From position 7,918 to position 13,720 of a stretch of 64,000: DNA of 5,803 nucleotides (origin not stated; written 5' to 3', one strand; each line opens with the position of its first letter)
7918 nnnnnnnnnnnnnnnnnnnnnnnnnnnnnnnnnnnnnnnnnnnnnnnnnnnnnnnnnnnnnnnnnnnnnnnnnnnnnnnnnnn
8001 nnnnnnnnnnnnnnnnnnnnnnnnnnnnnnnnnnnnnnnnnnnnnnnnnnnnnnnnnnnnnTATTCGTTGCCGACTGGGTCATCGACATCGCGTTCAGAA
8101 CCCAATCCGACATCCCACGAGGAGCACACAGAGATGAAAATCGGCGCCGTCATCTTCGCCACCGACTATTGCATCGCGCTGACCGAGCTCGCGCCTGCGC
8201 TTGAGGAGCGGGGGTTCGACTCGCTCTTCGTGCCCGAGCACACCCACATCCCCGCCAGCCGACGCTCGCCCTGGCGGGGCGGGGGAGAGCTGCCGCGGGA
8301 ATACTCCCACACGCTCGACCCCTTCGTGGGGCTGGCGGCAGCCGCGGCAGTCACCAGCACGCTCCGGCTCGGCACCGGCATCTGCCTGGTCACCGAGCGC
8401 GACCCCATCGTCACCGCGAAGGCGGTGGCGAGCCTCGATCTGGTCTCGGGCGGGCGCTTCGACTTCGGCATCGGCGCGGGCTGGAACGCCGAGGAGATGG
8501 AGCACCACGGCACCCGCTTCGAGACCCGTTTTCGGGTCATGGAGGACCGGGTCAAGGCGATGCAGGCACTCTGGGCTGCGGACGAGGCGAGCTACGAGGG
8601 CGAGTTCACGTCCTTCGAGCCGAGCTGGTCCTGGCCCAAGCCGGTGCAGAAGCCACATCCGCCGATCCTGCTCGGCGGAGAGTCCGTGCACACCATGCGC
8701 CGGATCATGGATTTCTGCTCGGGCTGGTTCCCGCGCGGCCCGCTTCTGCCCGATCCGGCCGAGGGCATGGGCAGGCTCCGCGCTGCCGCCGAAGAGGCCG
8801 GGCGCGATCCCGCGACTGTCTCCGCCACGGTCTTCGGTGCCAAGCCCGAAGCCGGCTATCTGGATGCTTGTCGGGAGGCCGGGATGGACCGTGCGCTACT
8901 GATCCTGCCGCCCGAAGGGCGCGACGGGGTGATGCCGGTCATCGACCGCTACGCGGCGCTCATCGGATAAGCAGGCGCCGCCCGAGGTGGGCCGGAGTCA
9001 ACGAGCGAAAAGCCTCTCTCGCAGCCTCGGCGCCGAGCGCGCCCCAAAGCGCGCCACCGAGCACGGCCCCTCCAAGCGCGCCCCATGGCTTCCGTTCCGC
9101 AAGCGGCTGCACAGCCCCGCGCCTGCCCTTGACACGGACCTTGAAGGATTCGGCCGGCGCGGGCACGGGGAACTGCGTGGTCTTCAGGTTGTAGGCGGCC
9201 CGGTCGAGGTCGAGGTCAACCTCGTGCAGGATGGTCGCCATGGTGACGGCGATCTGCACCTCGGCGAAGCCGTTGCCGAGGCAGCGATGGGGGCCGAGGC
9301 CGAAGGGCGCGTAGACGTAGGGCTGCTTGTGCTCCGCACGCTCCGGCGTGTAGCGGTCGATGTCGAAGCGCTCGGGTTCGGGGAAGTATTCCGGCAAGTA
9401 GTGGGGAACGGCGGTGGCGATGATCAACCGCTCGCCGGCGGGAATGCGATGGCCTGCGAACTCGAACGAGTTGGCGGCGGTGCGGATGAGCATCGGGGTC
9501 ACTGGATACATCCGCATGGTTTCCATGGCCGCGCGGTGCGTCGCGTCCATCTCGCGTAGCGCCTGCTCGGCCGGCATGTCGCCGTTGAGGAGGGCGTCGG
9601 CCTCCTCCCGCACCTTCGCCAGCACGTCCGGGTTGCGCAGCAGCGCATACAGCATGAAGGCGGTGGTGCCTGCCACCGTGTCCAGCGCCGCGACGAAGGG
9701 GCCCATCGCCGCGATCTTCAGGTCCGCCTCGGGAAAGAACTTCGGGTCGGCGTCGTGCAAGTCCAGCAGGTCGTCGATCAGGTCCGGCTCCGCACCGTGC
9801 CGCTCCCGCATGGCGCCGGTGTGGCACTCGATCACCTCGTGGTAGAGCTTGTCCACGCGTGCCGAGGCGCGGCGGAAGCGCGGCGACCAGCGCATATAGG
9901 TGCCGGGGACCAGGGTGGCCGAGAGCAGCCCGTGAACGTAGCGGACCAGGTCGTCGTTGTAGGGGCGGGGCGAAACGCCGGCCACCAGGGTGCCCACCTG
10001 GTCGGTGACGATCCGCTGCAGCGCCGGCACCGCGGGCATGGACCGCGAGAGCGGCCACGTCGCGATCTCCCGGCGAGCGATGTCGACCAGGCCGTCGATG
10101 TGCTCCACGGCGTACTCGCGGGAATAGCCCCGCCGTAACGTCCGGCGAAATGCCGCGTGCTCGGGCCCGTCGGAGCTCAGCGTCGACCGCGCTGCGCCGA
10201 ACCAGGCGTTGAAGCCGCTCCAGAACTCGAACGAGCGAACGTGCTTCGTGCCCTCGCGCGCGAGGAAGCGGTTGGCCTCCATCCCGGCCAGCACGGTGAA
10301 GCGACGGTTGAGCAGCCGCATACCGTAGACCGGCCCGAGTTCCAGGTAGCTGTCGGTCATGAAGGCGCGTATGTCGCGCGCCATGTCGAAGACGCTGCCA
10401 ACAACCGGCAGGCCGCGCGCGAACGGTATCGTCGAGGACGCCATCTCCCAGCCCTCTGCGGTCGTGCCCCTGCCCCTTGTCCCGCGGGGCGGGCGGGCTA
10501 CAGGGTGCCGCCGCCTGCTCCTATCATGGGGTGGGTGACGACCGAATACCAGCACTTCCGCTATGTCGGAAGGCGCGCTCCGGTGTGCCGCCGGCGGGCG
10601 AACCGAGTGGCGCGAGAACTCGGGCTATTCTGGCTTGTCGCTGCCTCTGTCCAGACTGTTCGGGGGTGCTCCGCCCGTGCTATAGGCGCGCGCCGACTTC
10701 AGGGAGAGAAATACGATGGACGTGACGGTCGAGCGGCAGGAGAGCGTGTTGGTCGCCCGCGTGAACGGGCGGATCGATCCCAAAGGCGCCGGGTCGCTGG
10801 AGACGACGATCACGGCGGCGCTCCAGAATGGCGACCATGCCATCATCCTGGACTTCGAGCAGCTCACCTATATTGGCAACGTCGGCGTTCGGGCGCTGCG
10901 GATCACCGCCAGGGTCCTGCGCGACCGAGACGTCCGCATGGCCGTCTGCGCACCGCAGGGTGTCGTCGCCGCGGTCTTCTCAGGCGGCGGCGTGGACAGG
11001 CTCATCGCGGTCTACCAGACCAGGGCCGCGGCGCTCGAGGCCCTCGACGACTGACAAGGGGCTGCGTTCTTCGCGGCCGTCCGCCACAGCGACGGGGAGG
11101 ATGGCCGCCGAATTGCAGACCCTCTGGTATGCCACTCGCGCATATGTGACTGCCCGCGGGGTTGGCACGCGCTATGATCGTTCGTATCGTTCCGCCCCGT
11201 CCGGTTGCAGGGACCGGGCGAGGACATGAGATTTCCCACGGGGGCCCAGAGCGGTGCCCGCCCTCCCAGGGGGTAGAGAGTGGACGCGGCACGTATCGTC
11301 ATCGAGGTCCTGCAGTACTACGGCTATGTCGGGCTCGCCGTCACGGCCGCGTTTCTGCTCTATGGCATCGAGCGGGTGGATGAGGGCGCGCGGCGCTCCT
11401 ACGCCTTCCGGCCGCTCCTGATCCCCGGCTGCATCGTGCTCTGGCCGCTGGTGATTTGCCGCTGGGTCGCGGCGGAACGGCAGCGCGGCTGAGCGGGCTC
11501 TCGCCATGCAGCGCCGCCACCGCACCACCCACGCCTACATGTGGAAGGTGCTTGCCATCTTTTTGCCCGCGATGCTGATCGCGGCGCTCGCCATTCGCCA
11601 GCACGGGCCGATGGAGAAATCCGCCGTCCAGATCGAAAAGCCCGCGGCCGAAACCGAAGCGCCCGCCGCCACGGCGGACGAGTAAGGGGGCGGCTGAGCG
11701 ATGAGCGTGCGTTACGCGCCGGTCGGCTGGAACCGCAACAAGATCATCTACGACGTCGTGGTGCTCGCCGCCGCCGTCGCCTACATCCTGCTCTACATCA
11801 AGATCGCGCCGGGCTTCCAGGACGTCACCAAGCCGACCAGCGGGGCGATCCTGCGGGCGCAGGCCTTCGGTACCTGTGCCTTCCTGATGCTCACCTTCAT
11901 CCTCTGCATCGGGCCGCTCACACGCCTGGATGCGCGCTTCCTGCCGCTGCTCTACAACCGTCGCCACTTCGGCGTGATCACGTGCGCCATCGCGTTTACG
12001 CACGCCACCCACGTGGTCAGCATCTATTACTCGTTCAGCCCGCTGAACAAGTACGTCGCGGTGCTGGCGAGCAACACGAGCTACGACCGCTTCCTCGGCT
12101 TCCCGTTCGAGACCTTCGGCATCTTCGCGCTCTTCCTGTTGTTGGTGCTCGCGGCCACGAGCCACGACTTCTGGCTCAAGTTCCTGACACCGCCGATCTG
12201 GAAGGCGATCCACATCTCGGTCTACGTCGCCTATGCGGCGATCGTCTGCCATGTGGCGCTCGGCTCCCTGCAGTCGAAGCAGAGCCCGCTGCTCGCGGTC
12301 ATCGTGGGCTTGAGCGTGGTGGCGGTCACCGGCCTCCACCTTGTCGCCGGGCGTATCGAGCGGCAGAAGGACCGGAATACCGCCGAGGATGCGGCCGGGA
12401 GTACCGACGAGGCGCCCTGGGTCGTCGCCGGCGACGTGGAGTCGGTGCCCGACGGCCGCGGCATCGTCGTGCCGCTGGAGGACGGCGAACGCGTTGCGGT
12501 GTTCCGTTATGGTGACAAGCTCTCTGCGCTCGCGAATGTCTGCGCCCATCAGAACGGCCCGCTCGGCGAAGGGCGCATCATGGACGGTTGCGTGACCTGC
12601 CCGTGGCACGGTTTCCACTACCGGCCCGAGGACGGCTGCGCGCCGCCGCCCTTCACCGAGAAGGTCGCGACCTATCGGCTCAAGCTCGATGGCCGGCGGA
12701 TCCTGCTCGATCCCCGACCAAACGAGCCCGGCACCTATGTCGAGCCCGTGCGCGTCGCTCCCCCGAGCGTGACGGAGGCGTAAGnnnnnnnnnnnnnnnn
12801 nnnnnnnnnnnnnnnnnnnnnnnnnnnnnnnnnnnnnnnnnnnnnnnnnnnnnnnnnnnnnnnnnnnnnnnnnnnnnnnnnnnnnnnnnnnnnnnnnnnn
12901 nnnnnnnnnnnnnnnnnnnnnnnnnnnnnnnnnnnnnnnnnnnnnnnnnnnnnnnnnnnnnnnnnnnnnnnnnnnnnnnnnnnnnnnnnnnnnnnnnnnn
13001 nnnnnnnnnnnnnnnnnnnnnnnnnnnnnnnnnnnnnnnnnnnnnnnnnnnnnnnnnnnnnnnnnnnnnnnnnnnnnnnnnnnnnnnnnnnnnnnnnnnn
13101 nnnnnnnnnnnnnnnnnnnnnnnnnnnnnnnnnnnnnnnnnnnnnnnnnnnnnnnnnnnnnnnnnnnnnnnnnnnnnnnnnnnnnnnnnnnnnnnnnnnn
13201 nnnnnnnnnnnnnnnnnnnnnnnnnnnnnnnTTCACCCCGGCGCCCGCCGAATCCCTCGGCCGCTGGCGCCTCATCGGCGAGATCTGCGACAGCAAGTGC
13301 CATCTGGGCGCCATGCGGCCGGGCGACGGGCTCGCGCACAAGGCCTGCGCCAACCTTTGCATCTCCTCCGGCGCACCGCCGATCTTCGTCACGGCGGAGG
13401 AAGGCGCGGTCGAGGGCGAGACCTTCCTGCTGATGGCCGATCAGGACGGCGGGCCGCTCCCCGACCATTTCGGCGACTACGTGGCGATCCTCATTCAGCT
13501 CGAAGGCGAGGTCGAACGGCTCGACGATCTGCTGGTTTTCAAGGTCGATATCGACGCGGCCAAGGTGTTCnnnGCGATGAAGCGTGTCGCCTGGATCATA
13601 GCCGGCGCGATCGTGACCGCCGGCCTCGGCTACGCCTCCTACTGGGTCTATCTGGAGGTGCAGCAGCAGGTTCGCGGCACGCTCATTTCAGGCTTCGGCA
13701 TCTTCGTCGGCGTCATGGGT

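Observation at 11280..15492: Uncharacterised six-gene membrane redox operon with two different Rieske fusions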

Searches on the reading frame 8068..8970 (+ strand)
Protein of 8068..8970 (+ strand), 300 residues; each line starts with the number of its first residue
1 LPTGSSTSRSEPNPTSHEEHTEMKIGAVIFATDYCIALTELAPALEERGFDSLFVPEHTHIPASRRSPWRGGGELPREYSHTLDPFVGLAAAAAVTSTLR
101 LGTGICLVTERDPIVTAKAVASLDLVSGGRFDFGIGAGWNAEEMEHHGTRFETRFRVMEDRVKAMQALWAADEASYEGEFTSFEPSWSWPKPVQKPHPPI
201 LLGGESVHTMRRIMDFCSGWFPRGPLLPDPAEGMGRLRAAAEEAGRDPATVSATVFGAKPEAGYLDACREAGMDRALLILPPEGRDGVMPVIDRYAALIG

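Call 3: search_protein_families(library=pfam, proteins=[window:8068-8970:+], max_evalue=0.01)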
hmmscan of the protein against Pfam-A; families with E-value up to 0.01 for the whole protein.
window:8068-8970:+ (300 aa): 1 family
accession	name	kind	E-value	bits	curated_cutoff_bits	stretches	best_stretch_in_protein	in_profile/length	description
PF00296.26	Bac_luciferase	-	5.4e-49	167.7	27.9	1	38-255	25-224/314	Luciferase-like monooxygenase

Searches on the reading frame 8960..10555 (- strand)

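Call 3: search_protein_families(library=pfam, proteins=[window:8960-10555:-], max_evalue=0.01)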
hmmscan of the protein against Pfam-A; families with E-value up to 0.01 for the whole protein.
window:8960-10555:- (531 aa): 1 family
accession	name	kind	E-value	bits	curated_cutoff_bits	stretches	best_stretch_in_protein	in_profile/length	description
PF00067.27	p450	-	1.4e-54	186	22.8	1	45-451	3-437/462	Cytochrome P450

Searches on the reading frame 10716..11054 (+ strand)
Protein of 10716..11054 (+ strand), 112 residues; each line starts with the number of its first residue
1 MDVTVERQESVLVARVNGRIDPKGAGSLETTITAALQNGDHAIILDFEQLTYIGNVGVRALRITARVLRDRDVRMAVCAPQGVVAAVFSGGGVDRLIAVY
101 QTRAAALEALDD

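Call 3: search_protein_families(library=pfam, proteins=[window:10716-11054:+], max_evalue=0.01)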
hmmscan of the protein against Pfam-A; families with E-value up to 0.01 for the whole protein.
window:10716-11054:+ (112 aa): 2 families
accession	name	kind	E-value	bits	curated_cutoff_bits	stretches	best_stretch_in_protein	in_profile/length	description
PF01740.26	STAS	-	3e-16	59.5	22.6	1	3-106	2-106/106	STAS domain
PF13466.11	STAS_2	-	2.5e-06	28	29.2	1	16-94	3-80/80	STAS domain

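Call 4: search_protein_families(library=ncbifam, proteins=[window:10716-11054:+], max_evalue=0.01)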
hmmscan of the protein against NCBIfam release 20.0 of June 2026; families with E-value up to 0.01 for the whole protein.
window:10716-11054:+ (112 aa): 3 families
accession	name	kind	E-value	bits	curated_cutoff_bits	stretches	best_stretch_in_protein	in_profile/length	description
TIGR00377.1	ant_ant_sig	superfamily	2.3e-15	56.4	53.45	1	1-102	3-105/108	anti-sigma factor antagonist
TIGR02886.1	spore_II_AA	equivalog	6.6e-09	35.7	114.75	1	5-107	3-106/106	anti-sigma F factor antagonist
NF002134.0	PRK00971.1-4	equivalog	0.0018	17.1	557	1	5-91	323-408/429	glutaminase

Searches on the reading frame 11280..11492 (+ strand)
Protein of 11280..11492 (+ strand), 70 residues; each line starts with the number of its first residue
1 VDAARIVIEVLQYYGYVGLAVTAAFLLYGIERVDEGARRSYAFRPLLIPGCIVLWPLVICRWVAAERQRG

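Call 3: search_protein_families(library=pfam, proteins=[window:11280-11492:+], max_evalue=0.01)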
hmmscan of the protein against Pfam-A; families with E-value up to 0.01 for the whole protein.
window:11280-11492:+ (70 aa): 0 families

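Call 4: search_protein_families(library=ncbifam, proteins=[window:11280-11492:+], max_evalue=0.01)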
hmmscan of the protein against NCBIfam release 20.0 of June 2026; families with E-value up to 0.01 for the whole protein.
window:11280-11492:+ (70 aa): 0 families
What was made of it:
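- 11280..11492 (+): g1: 70-aa protein with two membrane helices, first gene of the conserved core. No Pfam or NCBIfam hit (calls 3, 4).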

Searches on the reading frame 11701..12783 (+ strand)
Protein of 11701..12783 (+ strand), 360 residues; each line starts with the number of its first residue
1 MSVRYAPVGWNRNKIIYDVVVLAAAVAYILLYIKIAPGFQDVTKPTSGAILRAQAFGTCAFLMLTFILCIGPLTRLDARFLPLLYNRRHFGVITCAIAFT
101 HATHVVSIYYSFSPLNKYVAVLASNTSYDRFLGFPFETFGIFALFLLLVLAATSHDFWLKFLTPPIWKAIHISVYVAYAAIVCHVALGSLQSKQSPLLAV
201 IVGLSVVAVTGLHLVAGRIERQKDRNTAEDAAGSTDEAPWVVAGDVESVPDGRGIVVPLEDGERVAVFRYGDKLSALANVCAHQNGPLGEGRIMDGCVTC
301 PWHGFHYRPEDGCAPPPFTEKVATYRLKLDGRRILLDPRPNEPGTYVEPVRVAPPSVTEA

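Call 3: search_protein_families(library=pfam, proteins=[window:11701-12783:+], max_evalue=0.01)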
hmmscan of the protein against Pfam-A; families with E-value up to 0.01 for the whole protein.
window:11701-12783:+ (360 aa): 4 families
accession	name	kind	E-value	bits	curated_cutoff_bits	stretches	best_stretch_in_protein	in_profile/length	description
PF00355.32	Rieske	-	2e-13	50.5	20.3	1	240-325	2-87/88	Rieske [2Fe-2S] domain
PF01794.25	Ferric_reduct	-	2.2e-11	44.3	28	1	57-181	2-120/121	Ferric reductase like transmembrane component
PF13806.12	Rieske_2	-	1.4e-06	28.6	27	1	240-335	2-102/104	Rieske-like [2Fe-2S] domain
PF22543.2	Rieske_4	-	0.00057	20.6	28.4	1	262-306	21-69/119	Soluble Rieske-type ferredoxin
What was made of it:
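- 11701..12783 (+): g3: six-helix ferric-reductase-domain (FRD) di-heme protein fused to a C-terminal cytoplasmic Rieske [2Fe-2S] domain. Pfam Ferric_reduct 57-181 and Rieske 240-325 (call 3).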

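Call 4: search_protein_families(library=ncbifam, proteins=[window:11701-12783:+], max_evalue=0.01)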
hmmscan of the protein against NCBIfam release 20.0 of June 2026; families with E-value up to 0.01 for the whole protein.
window:11701-12783:+ (360 aa): 8 families
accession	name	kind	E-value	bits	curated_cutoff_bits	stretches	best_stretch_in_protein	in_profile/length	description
NF041683.1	ant_diox_AndAb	equivalog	1.3e-12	47.8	150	1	240-334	2-96/100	anthranilate 1,2-dioxygenase ferredoxin subunit AndAb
NF007422.0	PRK09965.1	equivalog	4.9e-11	42.6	113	1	242-337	5-99/106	bifunctional 3-phenylpropionate/cinnamic acid dioxygenase ferredoxin subunit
NF042948.2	3PPDioc_HcaC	equivalog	3.3e-09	37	150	1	242-335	5-99/105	3-phenylpropionate/cinnamic acid dioxygenase ferredoxin subunit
TIGR02378.1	nirD_assim_sml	equivalog_domain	6.5e-08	32.7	74.65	1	240-336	2-103/105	nitrite reductase small subunit NirD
NF003831.1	PRK05419.1-2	equivalog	5.1e-07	29.4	130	1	20-199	14-178/212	protein-methionine-sulfoxide reductase heme-binding subunit MsrQ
NF040998.1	MamZ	equivalog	2e-06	26.6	650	1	57-200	474-606/633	magnetosome biogenesis transporter MamZ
TIGR02377.1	MocE_fam_FeS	subfamily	1e-05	25.4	136.15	1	240-334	2-97/101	MocE family 2Fe-2S type ferredoxin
NF052579.1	BetMthstMoxSdmAMthl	equivalog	0.0009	18.3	600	1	264-313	41-88/351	4beta-methylsterol monooxygenase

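Call 27: find_homologous_proteins(query=window:11701-12783:+)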
Query window:11701-12783:+ (360 aa): 7945 proteins with E <= 0.001 among 8000 candidates; the best 120 are listed.
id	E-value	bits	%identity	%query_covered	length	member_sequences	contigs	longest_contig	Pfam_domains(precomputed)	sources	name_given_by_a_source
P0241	1.3e-223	760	93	100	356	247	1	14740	PF01794.26,PF00355.33,PF13806.13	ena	-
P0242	6.5e-215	731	91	98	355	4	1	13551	PF01794.26,PF00355.33,PF13806.13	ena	-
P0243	1.3e-214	730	90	97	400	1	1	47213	PF01794.26,PF00355.33,PF13806.13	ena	-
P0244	1.7e-214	730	89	100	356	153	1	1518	PF01794.26,PF00355.33,PF13806.13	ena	-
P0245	8.7e-210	714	87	100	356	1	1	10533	PF01794.26,PF00355.33,PF13806.13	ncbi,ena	-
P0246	3.2e-207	706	87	98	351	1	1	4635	PF01794.26,PF00355.33,PF13806.13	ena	-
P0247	6.3e-207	705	87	98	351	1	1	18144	PF01794.26,PF00355.33,PF13806.13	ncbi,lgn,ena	-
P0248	5.5e-177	606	73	98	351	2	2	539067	PF01794.26,PF00355.33,PF13806.13,PF22543.3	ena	-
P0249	4.0e-166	571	69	98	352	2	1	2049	PF01794.26,PF00355.33,PF13806.13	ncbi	-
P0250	6.9e-161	553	67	98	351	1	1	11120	PF01794.26,PF00355.33,PF13806.13,PF22543.3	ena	-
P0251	2.1e-159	549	66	98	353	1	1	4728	PF01794.26,PF00355.33,PF13806.13,PF22543.3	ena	-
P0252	2.3e-159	548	66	98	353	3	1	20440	PF01794.26,PF00355.33,PF13806.13,PF22543.3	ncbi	-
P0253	3.8e-159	548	67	98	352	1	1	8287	PF01794.26,PF00355.33,PF13806.13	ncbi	-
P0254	8.7e-159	547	66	98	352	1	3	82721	PF01794.26,PF00355.33,PF13806.13,PF22543.3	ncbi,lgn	-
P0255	6.5e-158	544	66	99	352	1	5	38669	PF01794.26,PF00355.33,PF13806.13,PF22543.3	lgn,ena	-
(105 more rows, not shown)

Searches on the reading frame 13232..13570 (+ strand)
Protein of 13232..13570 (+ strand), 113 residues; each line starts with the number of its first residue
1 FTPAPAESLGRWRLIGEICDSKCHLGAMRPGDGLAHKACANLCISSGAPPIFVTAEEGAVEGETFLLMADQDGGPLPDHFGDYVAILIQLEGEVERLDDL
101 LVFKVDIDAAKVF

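Call 79: predict_structure(alignment_id=A5)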
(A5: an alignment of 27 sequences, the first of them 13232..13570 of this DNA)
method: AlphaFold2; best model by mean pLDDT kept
length: 113 residues; sequences in the alignment: 27
mean_pLDDT: 90.4   pTM: 0.84
mean pLDDT of the five models: 90.4, 87.5, 80.4, 80.3, 79.1
residues with pLDDT >= 90: 76; 70-90: 34; 50-70: 3; < 50: 0
segments of 3 or more residues with pLDDT < 50: none
pLDDT, mean of each block of 10 residues (from residue 1): 92 94 73 83 87 90 94 94 94 95 97 95
secondary structure, 60 per line:
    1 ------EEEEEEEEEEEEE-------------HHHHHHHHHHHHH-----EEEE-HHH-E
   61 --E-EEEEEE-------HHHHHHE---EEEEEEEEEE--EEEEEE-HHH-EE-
elements in order: E7-19 H33-45 E51-54 E65-70 H78-83 E88-97 E100-105

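Call 81: fold_search(model_id=the predicted structure, library=pdb)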
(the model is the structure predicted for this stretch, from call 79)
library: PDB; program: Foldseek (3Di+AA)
matches with E <= 10: 129; with E <= 0.001: 0
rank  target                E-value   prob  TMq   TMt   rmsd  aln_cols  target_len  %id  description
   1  8aaj_C                4.5e-02  0.96  0.38  0.38   6.5       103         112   12  Crystal structure of the Pyrococcus abyssi RPA (apo form) (released 2023-05-03)
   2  8ehb_B                8.6e-02  0.97  0.51  0.56   4.2       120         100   10  Structure of Tannerella forsythia selenomethionine-derivatized potempin D mutant I53M (released 2022-12-21)
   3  8c5y_L                1.2e-01  0.82  0.37  0.38   7.0       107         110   11  RPA tetrameric supercomplex from Pyrococcus abyssi (released 2023-05-03)
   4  8aas_C                1.6e-01  0.85  0.38  0.38   6.6       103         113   12  Crystal structure of the Pyrococcus abyssi RPA trimerization core bound to poly-dT20 ssDNA (released 2023-05-03)
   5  1kaw_A                1.9e-01  0.44  0.38  0.43   6.4       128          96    9  STRUCTURE OF SINGLE STRANDED DNA BINDING PROTEIN (SSB) (released 1997-12-31)
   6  8aaj_B                2.0e-01  0.72  0.41  0.27   7.0       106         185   10  Crystal structure of the Pyrococcus abyssi RPA (apo form) (released 2023-05-03)
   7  8c5y_B                2.4e-01  0.69  0.41  0.28   7.0       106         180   10  RPA tetrameric supercomplex from Pyrococcus abyssi (released 2023-05-03)
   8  8aas_B                2.5e-01  0.63  0.41  0.28   7.1       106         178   10  Crystal structure of the Pyrococcus abyssi RPA trimerization core bound to poly-dT20 ssDNA (released 2023-05-03)
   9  4ycv_C                2.9e-01  0.51  0.41  0.12   6.7       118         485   12  Crystal structure of cladosporin in complex with plasmodium lysyl-tRNA synthetase (released 2015-06-24)
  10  8ehb_E                3.4e-01  0.89  0.53  0.60   3.9       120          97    9  Structure of Tannerella forsythia selenomethionine-derivatized potempin D mutant I53M (released 2022-12-21)
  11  8ehb_A                4.4e-01  0.75  0.49  0.54   4.3       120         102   10  Structure of Tannerella forsythia selenomethionine-derivatized potempin D mutant I53M (released 2022-12-21)
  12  7r4w                  4.4e-01  0.30  0.39  0.43   7.8       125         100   11  Single stranded DNA binding protein SSB M5 from Fervidobacterium gondwanense (released 2023-08-23)
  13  5yyu_D                4.4e-01  0.28  0.37  0.45   9.0       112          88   12  Crystal structure of Staphylococcus aureus single-stranded DNA-binding protein SsbB (released 2018-08-15)
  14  5wqv_A                4.9e-01  0.35  0.40  0.47   7.8       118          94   14  Crystal structure of PriB mutant - S55A (released 2017-11-29)
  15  9pd3_O                5.2e-01  0.44  0.38  0.25   7.2       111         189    4  NER dual incision complex - DuIS (released 2026-02-18)
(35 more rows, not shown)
